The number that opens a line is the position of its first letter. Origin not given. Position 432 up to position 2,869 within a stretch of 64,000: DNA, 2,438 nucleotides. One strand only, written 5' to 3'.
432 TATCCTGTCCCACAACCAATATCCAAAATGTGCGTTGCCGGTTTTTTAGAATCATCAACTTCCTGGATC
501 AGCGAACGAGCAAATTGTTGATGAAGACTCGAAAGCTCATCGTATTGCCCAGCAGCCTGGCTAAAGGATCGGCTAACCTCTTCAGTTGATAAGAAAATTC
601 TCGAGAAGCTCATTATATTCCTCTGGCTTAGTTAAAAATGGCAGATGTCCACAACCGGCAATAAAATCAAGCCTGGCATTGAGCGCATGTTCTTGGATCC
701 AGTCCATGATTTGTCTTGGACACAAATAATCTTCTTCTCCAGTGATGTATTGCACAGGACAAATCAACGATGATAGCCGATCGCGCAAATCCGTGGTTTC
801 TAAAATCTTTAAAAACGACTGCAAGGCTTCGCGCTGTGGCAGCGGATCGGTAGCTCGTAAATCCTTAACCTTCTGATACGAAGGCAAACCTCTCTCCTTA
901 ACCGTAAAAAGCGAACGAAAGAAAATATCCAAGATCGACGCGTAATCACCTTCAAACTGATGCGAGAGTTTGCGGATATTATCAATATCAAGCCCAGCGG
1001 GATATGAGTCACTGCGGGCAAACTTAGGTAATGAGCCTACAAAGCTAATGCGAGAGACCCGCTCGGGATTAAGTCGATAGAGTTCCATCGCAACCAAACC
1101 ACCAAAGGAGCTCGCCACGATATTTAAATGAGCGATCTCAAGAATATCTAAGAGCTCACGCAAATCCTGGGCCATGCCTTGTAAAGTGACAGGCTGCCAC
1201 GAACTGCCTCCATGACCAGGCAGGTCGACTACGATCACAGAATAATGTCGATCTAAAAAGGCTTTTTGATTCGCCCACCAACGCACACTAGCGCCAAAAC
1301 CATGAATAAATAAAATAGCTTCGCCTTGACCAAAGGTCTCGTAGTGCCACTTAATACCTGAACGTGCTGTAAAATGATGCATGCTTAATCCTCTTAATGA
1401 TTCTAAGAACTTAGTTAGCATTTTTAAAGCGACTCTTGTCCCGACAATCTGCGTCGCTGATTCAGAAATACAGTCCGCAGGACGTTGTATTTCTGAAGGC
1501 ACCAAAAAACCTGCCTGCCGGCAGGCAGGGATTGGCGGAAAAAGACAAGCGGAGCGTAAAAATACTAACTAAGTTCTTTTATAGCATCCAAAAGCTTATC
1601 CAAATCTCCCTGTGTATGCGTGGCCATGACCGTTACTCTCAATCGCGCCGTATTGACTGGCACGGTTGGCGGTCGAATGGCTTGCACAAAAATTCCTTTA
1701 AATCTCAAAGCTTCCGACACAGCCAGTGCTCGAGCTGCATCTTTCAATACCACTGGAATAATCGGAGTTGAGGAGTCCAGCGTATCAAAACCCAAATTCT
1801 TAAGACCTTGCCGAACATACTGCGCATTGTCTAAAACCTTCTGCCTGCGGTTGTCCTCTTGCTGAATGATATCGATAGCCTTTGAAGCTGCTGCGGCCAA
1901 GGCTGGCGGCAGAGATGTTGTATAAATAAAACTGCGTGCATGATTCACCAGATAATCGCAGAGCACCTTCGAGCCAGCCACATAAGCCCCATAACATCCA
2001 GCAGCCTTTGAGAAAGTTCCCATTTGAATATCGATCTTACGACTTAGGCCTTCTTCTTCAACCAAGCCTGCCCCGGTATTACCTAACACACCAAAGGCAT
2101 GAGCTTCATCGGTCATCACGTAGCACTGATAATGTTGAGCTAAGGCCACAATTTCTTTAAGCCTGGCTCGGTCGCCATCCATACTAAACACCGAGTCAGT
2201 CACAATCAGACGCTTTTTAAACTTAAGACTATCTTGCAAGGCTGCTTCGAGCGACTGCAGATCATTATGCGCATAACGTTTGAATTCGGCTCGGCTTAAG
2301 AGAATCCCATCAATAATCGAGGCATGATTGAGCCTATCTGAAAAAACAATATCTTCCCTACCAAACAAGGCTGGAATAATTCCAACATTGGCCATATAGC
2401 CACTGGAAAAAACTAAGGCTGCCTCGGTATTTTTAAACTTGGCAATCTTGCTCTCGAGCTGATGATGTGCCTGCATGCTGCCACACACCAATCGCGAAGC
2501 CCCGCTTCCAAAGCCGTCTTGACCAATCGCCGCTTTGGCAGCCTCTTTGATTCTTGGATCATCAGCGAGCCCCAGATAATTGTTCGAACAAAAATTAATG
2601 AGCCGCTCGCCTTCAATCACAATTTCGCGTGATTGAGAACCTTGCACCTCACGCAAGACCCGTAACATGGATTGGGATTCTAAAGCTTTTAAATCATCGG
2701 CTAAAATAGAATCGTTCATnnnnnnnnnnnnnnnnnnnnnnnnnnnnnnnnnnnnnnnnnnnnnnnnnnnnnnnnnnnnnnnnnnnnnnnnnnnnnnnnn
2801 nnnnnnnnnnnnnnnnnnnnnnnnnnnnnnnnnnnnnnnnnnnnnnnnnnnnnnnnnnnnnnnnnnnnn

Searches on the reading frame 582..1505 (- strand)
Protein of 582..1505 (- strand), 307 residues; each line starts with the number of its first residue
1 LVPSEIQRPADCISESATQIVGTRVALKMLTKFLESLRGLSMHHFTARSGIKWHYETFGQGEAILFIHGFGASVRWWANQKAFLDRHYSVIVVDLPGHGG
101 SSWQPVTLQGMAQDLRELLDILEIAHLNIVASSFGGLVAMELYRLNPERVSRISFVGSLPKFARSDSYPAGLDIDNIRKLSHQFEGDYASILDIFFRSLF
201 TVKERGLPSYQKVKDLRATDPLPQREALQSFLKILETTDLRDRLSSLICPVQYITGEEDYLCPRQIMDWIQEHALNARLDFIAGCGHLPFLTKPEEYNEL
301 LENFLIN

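Call 10: search_protein_families(library=ncbifam, proteins=[window:582-1505:-])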
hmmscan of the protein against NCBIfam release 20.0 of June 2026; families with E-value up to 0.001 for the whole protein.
window:582-1505:- (307 aa): 29 families (the best 25 are shown)
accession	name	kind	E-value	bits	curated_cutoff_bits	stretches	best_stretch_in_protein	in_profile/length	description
TIGR01738.1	bioH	equivalog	1.7e-40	139.2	206.95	1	59-304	1-244/245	pimeloyl-ACP methyl ester esterase BioH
TIGR02427.1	protocat_pcaD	equivalog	3e-34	118.5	255.85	1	54-305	3-250/251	3-oxoadipate enol-lactonase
NF051488.1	bifunc_PcaDC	exception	2.3e-31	109.3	390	1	55-305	4-250/375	bifunctional 3-oxoadipate enol-lactonase/4-carboxymuconolactone decarboxylase PcaDC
NF011457.0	PRK14875.1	equivalog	6.8e-31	107.6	307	1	50-305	121-369/372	acetoin dehydrogenase dihydrolipoyllysine-residue acetyltransferase subunit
NF007674.0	PRK10349.1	equivalog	1.4e-23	83.9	449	1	54-301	5-249/256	pimeloyl-ACP methyl ester esterase BioH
TIGR03611.1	RutD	equivalog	1.4e-23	83.6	238.5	2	56-156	8-111/258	pyrimidine utilization protein D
TIGR03695.1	menH_SHCHC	equivalog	8.5e-23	81.1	208.55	1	62-305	3-251/252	2-succinyl-6-hydroxy-2,4-cyclohexadiene-1-carboxylate synthase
NF050089.1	i_nPHAscl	equivalog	7.4e-21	74.5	300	1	55-158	11-117/288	intracellular short-chain-length polyhydroxyalkanoate depolymerase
NF051487.1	bifunc_PcaCD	exception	3e-18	66.1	430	1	60-305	171-411/413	bifunctional 4-carboxymuconolactone decarboxylase/3-oxoadipate enol-lactonase PcaCD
TIGR03056.1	bchO_mg_che_rel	equivalog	1e-17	64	172.55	1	45-148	10-118/278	alpha/beta fold hydrolase BchO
NF045632.1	hydroxlase_HsaD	equivalog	9e-15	54.4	400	1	50-157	21-136/290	4,5:9,10-diseco-3-hydroxy-5,9,17-trioxoandrosta-1(10),2-diene-4-oate hydrolase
NF007954.0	PRK10673.1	equivalog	4.3e-14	52.4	399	1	62-155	17-111/255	esterase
TIGR01250.1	pro_imino_pep_2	subfamily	9.4e-13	48.4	167.65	1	236-305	219-287/288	proline iminopeptidase-family hydrolase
TIGR03343.1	biphenyl_bphD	equivalog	5.5e-12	45.5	462.15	1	49-306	18-281/282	2-hydroxy-6-oxo-6-phenylhexa-2,4-dienoate hydrolase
NF008340.0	PRK11126.1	equivalog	8.7e-12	44.8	261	1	62-142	15-95/255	2-succinyl-6-hydroxy-2,4-cyclohexadiene-1-carboxylate synthase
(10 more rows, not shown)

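Call 11: search_protein_families(library=pfam, proteins=[window:582-1505:-])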
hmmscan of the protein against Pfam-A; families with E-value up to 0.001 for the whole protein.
window:582-1505:- (307 aa): 3 families
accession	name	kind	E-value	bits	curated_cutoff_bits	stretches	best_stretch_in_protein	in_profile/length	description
PF00561.26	Abhydrolase_1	-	1.3e-23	84.4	25.8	1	63-294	2-245/245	alpha/beta hydrolase fold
PF12697.13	Abhydrolase_6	-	4.8e-21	76.8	26.3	1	64-299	1-216/217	Alpha/beta hydrolase family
PF12146.15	Hydrolase_4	-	3.5e-11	43.3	27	1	63-288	6-233/239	Serine aminopeptidase, S33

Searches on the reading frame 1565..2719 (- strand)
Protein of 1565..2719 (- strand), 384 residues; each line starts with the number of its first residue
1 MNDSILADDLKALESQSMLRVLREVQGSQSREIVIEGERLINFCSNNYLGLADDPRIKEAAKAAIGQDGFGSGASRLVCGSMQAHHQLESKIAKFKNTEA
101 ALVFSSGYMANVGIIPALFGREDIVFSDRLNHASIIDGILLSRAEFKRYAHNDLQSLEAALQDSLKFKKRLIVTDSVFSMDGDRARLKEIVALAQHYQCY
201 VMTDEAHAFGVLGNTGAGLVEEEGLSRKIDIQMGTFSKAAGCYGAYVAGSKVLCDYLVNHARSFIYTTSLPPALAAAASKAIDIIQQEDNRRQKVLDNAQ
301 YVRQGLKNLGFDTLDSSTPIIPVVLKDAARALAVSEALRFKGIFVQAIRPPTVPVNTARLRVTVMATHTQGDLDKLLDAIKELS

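Call 10: search_protein_families(library=ncbifam, proteins=[window:1565-2719:-])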
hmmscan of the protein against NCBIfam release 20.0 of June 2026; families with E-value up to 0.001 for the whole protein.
window:1565-2719:- (384 aa): 18 families
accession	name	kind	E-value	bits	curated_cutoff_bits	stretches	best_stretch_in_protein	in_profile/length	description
TIGR00858.1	bioF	equivalog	3e-153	509.9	426.45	1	19-381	2-365/365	8-amino-7-oxononanoate synthase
TIGR01825.1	gly_Cac_T_rel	subfamily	1.9e-132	441.6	535.4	1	7-383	2-378/385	BioF/Kbl family PLP-dependent acyltransferase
NF005394.0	PRK06939.1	equivalog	2.1e-129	431.7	460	1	5-382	8-389/397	glycine C-acetyltransferase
NF047600.1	SerpalmtaseCFB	equivalog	2.7e-109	365.5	640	1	11-382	16-387/395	serine palmitoyltransferase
TIGR01822.1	2am3keto_CoA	equivalog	7.8e-106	354.3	493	1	5-382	4-385/393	glycine C-acetyltransferase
NF047599.1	SerpalmtaseBetaP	equivalog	3.2e-99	332.3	500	1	13-383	20-389/394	serine palmitoyltransferase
TIGR01821.1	5aminolev_synth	equivalog_domain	1e-92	311.1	338.55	1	39-382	46-392/402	5-aminolevulinate synthase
NF047603.1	SerpalmtaseAlphaP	equivalog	4.4e-80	269.3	670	1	30-378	37-387/399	serine palmitoyltransferase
NF005526.0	PRK07179.1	equivalog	2.1e-63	214.3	428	1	39-383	55-395/407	alpha-hydroxyketone-type quorum-sensing autoinducer synthase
NF004608.1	PRK05937.1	equivalog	1.9e-46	158.5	399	1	39-380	3-342/366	8-amino-7-oxononanoate synthase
NF005697.0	PRK07505.1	subfamily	2.1e-44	151.8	342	1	19-383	29-398/405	hypothetical protein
NF041364.1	GntC_guanitoxin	equivalog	1.1e-05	24.5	415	1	183-308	152-278/356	guanitoxin biosynthesis PLP-dependent (S)-gamma-hydroxy-L-arginine cyclodehydratase GntC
TIGR03301.1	PhnW-AepZ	equivalog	2.9e-05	23.6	360.8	0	271-382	237-353/355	2-aminoethylphosphonate aminotransferase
NF000586.1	PRK00011.1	subfamily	0.00015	20.7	335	1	103-319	83-303/404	serine hydroxymethyltransferase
TIGR03812.1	tyr_de_CO2_Arch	equivalog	0.00031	19.7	299.4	1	251-382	250-374/375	tyrosine decarboxylase MfnA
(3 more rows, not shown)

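Call 11: search_protein_families(library=pfam, proteins=[window:1565-2719:-])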
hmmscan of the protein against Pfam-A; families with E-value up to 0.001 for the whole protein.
window:1565-2719:- (384 aa): 3 families
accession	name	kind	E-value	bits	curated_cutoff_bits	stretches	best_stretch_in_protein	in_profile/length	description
PF00155.27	Aminotran_1_2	-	6.5e-71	239.8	19.7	1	40-380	3-361/361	Aminotransferase class I and II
PF01053.26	Cys_Met_Meta_PP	-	0.00055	19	27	1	85-212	54-181/381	Cys/Met metabolism PLP-dependent enzyme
PF01212.27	Beta_elim_lyase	-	0.00087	19.1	27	0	83-260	32-222/288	Beta-eliminating lyase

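Call 34: find_encoding_contigs(protein=window:1565-2719:-, flank=10000, max_places=6)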
Protein window:1565-2719:- (384 aa): 1 contig read that carries it; 1 place shown.
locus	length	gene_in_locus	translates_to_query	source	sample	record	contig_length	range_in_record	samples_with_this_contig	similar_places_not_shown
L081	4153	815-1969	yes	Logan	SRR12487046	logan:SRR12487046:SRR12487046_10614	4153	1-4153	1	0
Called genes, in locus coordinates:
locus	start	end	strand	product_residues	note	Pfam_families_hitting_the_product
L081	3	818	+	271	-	?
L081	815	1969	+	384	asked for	PF00155:Aminotran_1_2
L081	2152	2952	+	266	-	PF00561:Abhydrolase_1, PF12146:Hydrolase_4, PF12697:Abhydrolase_6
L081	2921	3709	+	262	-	PF01209:Ubie_methyltran, PF05148:Methyltransf_8, PF05175:MTS, PF06325:PrmA, PF13489:Methyltransf_23, PF13847:Methyltransf_31, PF08241:Methyltransf_11, PF08242:Methyltransf_12, +3 more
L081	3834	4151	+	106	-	?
